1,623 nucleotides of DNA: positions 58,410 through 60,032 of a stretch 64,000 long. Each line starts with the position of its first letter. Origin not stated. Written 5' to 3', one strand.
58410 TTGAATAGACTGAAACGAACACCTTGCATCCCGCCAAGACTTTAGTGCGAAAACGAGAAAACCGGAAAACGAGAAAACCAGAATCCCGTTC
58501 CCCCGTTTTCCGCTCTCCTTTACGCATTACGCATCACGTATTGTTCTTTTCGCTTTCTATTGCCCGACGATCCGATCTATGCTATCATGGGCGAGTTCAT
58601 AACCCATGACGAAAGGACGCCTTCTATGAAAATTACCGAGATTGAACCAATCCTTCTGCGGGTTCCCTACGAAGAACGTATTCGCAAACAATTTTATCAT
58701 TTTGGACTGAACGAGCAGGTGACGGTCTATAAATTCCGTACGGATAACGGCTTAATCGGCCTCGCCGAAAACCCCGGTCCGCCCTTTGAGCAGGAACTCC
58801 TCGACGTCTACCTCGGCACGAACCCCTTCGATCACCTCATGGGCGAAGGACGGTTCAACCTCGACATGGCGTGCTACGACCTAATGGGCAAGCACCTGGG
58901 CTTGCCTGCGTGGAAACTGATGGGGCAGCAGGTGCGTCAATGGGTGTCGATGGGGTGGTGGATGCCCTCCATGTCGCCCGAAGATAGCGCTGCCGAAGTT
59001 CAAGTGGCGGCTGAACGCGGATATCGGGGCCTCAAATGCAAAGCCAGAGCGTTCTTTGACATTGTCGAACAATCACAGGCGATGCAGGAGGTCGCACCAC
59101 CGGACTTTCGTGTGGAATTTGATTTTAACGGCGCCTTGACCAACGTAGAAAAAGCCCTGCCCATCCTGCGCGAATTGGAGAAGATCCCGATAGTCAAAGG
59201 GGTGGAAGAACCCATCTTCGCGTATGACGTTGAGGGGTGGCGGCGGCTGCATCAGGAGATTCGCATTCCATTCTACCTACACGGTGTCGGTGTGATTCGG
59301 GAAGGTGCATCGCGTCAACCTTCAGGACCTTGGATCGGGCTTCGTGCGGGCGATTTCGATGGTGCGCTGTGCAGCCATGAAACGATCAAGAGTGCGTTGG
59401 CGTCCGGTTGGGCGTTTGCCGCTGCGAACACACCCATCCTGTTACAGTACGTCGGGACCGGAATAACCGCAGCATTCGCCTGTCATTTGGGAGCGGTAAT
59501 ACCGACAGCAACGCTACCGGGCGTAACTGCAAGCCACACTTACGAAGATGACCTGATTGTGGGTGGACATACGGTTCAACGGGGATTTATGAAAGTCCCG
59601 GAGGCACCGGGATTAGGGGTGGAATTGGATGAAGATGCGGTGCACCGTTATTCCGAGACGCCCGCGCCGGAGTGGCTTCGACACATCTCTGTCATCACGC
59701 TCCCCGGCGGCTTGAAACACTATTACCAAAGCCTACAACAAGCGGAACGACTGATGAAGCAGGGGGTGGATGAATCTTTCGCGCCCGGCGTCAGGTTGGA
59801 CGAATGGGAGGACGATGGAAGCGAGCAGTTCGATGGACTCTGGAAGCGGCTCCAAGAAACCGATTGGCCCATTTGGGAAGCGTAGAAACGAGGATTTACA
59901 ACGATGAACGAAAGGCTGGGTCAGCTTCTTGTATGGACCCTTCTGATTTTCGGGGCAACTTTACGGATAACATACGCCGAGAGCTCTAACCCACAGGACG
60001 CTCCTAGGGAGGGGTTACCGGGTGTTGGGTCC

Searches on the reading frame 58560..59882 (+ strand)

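Call 28: search_protein_families(library=pfam, proteins=[window:58560-59882:+], max_evalue=0.001)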
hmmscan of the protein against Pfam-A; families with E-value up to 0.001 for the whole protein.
window:58560-59882:+ (441 aa): 1 family
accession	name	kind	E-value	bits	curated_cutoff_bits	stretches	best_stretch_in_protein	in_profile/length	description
PF13378.12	MR_MLE_C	-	9.9e-22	78.2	29.4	1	144-360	3-219/219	Enolase C-terminal domain-like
